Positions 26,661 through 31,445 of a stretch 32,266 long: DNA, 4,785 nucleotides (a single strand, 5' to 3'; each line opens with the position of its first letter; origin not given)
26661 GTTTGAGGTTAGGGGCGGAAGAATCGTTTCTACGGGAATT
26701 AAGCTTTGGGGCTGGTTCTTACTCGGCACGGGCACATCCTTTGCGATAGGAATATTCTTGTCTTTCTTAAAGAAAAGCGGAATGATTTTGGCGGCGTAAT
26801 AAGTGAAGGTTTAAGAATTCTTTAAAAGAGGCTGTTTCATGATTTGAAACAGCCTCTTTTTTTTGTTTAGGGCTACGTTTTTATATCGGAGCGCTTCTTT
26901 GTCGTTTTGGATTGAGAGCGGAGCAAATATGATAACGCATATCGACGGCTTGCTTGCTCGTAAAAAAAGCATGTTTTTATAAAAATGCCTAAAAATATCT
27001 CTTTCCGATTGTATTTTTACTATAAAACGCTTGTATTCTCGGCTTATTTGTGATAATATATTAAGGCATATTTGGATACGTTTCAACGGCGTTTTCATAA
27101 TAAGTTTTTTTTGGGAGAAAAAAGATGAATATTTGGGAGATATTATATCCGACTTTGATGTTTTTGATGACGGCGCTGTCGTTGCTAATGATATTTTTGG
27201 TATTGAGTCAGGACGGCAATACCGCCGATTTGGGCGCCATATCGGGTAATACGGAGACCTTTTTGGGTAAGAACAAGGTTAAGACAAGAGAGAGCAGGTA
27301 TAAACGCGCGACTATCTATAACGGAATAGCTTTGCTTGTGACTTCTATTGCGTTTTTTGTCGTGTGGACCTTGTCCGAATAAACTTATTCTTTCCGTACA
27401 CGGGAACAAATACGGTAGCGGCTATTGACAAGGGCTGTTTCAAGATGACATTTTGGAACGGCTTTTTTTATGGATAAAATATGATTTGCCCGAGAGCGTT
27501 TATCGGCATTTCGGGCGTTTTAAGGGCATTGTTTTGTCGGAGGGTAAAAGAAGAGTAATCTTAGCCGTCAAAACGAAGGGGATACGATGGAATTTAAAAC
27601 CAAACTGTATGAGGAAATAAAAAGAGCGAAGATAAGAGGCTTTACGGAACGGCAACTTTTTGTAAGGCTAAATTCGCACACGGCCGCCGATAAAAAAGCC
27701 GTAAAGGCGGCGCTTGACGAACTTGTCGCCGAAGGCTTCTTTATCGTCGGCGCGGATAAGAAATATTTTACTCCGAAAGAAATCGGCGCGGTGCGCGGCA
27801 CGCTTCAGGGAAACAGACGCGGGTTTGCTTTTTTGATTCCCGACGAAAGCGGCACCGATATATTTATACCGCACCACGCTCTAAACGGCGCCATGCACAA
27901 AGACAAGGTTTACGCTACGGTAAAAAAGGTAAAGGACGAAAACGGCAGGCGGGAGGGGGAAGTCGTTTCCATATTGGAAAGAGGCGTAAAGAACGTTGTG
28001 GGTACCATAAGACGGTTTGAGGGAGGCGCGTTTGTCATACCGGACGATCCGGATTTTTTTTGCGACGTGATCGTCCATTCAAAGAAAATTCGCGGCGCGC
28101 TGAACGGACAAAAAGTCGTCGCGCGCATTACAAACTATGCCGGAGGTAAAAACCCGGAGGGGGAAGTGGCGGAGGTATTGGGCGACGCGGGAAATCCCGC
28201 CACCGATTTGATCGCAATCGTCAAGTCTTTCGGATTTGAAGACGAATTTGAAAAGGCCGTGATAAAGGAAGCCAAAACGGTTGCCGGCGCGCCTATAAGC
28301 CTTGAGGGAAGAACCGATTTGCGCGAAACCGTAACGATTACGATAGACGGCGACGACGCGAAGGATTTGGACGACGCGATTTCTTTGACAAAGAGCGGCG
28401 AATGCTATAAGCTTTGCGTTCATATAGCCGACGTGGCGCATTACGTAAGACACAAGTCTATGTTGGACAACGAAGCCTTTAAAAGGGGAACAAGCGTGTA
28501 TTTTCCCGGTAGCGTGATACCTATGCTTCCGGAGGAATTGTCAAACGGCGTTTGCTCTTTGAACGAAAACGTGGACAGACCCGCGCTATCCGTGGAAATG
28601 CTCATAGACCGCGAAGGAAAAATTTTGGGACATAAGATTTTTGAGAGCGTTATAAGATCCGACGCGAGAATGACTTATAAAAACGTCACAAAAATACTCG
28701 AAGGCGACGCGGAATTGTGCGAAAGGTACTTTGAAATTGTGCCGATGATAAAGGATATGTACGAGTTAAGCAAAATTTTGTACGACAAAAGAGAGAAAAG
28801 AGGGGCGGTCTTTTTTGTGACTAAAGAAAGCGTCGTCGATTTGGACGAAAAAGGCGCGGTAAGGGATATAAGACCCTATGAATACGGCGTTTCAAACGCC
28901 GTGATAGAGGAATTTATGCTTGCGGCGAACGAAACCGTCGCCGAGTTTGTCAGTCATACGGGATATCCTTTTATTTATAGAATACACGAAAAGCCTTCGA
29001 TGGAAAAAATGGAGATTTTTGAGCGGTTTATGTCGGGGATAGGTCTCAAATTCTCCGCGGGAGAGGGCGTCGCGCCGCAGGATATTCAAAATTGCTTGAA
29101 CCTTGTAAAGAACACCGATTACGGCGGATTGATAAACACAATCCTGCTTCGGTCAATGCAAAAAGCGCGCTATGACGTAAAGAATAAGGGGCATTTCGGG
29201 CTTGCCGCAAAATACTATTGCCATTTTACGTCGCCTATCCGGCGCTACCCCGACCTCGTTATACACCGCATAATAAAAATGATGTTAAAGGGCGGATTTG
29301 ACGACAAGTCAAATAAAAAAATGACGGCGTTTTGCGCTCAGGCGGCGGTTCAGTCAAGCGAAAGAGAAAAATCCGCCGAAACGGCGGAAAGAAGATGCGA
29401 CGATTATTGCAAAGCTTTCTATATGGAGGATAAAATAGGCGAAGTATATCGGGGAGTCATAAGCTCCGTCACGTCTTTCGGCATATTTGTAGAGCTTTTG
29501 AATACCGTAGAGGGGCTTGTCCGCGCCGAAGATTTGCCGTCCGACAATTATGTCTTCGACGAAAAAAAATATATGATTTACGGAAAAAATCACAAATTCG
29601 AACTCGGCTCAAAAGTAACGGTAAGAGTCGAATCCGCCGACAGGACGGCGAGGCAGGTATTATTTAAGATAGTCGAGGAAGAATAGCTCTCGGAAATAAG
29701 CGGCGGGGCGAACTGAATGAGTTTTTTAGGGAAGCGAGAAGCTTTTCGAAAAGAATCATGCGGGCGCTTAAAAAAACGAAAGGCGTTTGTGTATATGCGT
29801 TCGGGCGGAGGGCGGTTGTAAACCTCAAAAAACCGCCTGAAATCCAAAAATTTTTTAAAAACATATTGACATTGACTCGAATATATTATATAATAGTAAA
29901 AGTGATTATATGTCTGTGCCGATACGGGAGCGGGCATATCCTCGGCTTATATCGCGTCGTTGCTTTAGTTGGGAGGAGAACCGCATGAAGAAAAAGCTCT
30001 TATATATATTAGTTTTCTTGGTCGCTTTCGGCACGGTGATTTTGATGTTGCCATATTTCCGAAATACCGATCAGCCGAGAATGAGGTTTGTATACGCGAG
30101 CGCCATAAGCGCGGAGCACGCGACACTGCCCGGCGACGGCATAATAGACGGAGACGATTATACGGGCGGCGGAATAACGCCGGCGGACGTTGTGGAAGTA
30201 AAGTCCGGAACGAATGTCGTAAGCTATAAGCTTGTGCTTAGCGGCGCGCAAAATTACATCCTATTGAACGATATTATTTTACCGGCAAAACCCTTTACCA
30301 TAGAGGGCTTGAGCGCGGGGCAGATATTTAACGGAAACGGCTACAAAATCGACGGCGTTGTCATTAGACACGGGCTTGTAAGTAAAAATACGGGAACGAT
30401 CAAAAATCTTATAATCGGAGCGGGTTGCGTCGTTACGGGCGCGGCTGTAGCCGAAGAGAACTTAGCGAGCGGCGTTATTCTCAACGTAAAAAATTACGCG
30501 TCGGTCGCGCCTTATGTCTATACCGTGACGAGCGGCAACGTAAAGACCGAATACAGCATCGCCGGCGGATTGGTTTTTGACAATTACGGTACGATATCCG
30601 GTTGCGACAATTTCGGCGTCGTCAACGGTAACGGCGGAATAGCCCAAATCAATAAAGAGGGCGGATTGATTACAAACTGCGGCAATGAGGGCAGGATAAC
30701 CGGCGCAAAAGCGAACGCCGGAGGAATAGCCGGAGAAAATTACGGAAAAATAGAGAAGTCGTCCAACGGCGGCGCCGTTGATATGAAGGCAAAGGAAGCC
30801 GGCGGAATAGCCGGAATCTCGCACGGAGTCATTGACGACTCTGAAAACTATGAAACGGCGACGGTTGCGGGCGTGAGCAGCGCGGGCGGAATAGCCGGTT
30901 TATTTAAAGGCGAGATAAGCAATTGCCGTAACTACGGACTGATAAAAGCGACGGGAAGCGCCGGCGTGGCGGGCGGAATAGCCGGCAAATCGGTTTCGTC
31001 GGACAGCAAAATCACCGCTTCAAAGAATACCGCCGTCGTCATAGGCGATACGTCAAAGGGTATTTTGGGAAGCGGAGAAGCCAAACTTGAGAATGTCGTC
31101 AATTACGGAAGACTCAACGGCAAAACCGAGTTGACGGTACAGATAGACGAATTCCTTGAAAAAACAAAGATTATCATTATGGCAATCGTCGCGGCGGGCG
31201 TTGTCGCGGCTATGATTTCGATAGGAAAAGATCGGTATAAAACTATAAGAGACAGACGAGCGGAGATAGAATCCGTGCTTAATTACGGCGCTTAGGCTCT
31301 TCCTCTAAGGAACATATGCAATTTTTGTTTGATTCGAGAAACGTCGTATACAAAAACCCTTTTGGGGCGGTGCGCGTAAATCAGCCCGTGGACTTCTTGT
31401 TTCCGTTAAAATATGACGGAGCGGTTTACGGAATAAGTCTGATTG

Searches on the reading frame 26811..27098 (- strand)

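Call 46: search_protein_families(library=pfam, proteins=[window:26811-27098:-], max_evalue=1)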
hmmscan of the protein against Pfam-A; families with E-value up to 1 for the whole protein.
window:26811-27098:- (95 aa): 1 family
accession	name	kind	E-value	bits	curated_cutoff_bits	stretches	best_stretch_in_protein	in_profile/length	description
PF11778.13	SID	-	0.058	14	25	1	5-46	49-91/135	Septation initiation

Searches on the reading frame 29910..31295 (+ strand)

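Call 7: search_protein_families(library=pfam, proteins=[window:29910-31295:+], max_evalue=0.001)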
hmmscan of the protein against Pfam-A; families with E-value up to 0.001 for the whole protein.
window:29910-31295:+ (461 aa): 0 families

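Call 46: search_protein_families(library=pfam, proteins=[window:29910-31295:+], max_evalue=1)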
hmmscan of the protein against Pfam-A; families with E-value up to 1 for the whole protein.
window:29910-31295:+ (461 aa): 2 families
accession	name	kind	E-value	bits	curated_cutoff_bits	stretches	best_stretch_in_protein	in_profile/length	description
PF24894.1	Hexapep_GlmU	-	0.11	13.1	23.3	1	159-200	11-50/104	GlmU-like, C-terminal hexapeptide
PF09716.15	ETRAMP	-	0.3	11.5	29.1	0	412-439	44-71/81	Malarial early transcribed membrane protein (ETRAMP)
